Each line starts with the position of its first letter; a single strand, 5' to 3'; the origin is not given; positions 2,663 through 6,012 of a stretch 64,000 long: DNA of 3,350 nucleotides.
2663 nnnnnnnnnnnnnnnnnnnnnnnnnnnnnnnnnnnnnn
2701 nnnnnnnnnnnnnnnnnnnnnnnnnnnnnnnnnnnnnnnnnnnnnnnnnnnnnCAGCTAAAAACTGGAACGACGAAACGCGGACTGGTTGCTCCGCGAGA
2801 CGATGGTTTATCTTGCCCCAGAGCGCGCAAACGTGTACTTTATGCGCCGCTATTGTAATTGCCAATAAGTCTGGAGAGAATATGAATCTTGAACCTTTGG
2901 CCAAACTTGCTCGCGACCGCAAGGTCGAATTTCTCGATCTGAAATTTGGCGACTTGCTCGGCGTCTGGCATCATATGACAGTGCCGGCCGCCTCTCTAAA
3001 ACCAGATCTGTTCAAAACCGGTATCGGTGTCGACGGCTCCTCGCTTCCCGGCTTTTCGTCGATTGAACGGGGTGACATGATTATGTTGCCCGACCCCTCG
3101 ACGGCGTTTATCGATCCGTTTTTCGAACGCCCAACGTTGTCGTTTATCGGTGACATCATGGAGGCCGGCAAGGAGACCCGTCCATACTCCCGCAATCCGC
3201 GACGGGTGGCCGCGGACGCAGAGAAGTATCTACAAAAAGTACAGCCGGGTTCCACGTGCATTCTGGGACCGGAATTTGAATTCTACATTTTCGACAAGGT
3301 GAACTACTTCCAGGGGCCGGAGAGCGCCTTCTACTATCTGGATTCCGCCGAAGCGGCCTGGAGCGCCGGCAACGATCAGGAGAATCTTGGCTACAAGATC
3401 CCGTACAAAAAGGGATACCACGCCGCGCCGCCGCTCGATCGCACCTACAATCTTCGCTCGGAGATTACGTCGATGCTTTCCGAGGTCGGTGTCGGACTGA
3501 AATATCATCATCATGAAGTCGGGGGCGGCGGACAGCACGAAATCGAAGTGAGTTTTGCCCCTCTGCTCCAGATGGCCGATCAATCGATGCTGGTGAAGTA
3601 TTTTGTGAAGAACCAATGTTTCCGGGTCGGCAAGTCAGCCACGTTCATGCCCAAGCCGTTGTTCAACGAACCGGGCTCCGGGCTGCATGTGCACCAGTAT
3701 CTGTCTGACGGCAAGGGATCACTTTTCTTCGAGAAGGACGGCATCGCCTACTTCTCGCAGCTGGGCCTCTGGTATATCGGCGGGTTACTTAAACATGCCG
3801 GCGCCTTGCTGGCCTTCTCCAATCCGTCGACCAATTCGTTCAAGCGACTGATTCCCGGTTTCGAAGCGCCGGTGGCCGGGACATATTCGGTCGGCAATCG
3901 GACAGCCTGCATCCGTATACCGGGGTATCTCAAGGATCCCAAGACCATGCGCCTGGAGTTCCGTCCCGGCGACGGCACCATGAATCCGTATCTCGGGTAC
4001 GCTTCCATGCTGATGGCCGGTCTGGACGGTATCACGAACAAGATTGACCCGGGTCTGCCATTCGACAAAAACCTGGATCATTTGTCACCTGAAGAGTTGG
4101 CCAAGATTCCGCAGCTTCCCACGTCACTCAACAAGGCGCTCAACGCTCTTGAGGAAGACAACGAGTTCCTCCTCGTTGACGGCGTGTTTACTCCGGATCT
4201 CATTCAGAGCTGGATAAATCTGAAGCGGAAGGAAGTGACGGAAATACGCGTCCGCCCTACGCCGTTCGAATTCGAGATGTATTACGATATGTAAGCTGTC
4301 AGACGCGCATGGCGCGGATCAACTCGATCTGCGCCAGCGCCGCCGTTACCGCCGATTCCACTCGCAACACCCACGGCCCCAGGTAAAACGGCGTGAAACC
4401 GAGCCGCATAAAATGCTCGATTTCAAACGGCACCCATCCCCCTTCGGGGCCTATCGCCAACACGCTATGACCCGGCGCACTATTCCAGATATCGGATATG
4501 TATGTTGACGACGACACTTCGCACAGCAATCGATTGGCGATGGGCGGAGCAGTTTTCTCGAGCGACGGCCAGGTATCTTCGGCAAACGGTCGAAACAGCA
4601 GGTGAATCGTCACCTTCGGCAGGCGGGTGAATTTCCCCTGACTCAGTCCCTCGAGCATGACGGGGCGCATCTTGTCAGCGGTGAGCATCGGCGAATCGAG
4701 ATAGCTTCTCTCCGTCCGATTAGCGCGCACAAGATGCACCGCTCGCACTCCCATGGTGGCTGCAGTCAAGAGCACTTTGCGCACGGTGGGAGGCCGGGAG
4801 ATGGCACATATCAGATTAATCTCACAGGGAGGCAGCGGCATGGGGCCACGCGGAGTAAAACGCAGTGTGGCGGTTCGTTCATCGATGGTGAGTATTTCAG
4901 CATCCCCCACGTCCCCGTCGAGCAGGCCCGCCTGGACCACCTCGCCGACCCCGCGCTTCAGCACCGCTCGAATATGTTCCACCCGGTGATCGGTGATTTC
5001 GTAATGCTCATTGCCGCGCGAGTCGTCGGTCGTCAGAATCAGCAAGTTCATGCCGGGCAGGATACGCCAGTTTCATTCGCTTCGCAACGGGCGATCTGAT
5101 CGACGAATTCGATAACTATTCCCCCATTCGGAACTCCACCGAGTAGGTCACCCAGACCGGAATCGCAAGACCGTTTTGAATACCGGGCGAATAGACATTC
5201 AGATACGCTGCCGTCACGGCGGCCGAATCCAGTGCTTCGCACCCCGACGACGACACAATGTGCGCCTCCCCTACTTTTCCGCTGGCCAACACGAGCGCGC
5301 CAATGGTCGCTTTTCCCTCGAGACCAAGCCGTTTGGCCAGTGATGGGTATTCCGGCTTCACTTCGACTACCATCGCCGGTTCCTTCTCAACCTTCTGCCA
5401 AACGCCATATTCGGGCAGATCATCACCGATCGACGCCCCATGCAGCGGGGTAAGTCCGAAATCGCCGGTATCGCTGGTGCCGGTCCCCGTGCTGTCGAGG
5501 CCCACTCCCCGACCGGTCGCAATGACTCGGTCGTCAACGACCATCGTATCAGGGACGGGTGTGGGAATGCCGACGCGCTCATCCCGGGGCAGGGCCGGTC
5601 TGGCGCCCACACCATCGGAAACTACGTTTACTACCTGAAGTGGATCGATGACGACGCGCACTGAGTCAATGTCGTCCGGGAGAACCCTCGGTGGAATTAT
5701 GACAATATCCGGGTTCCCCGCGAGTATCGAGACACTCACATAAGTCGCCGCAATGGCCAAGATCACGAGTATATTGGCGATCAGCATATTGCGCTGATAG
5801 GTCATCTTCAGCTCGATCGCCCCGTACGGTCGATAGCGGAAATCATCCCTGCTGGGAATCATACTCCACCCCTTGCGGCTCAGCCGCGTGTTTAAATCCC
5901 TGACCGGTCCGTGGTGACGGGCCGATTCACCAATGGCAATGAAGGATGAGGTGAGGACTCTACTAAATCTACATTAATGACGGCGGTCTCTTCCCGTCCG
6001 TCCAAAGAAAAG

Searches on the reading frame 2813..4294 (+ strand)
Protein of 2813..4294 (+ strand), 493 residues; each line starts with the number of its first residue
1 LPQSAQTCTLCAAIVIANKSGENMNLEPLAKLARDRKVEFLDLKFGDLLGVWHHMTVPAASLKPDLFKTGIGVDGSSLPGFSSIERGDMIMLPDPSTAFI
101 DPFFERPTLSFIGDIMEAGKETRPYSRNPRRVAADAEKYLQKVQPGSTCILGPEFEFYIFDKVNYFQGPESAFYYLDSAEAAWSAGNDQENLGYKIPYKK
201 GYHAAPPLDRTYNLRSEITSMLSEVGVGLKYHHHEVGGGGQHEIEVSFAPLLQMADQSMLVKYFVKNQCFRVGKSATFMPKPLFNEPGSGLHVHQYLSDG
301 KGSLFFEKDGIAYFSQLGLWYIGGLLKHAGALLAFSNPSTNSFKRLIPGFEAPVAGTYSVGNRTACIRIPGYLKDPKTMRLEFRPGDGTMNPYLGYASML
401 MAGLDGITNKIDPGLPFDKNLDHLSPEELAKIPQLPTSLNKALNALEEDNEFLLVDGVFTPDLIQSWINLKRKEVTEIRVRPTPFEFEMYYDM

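Call 45: search_protein_families(library=pfam, proteins=[window:2813-4294:+], max_evalue=0.001)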
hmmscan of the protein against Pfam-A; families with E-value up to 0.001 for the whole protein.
window:2813-4294:+ (493 aa): 2 families
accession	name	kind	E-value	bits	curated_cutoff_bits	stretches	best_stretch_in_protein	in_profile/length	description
PF00120.29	Gln-synt_C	-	9.3e-108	360.8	24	1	127-490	2-344/344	Glutamine synthetase, catalytic domain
PF03951.24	Gln-synt_N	-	1.1e-25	89.4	33.4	1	37-117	1-81/82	Glutamine synthetase, beta-Grasp domain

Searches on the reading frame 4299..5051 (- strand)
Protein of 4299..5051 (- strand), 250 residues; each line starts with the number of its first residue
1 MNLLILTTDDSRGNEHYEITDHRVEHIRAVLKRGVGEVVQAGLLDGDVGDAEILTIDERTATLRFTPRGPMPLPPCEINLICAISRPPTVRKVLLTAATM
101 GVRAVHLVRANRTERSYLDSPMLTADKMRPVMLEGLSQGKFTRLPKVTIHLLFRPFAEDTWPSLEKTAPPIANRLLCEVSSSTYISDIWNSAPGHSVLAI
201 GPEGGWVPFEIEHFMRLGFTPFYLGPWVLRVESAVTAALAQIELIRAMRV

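Call 45: search_protein_families(library=pfam, proteins=[window:4299-5051:-], max_evalue=0.001)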
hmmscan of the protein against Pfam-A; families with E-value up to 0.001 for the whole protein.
window:4299-5051:- (250 aa): 1 family
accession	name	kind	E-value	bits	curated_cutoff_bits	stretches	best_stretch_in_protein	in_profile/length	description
PF04452.19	Methyltrans_RNA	-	6e-26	91.4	23.9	1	75-242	4-164/165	RNA methyltransferase domain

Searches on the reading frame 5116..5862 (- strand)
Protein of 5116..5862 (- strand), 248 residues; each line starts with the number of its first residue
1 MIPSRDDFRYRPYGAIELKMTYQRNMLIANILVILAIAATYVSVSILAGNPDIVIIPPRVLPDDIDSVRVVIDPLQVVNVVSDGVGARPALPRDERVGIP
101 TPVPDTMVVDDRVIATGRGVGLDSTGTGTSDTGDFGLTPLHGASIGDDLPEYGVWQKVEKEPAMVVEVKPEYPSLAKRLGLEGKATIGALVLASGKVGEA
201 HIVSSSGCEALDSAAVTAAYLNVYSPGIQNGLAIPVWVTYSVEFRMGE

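Call 45: search_protein_families(library=pfam, proteins=[window:5116-5862:-], max_evalue=0.001)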
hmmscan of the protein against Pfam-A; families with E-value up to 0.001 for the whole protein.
window:5116-5862:- (248 aa): 1 family
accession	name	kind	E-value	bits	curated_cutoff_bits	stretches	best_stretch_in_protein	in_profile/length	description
PF03544.19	TonB_C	-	1.9e-15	57.5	24.6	1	169-245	2-78/79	Gram-negative bacterial TonB protein C-terminal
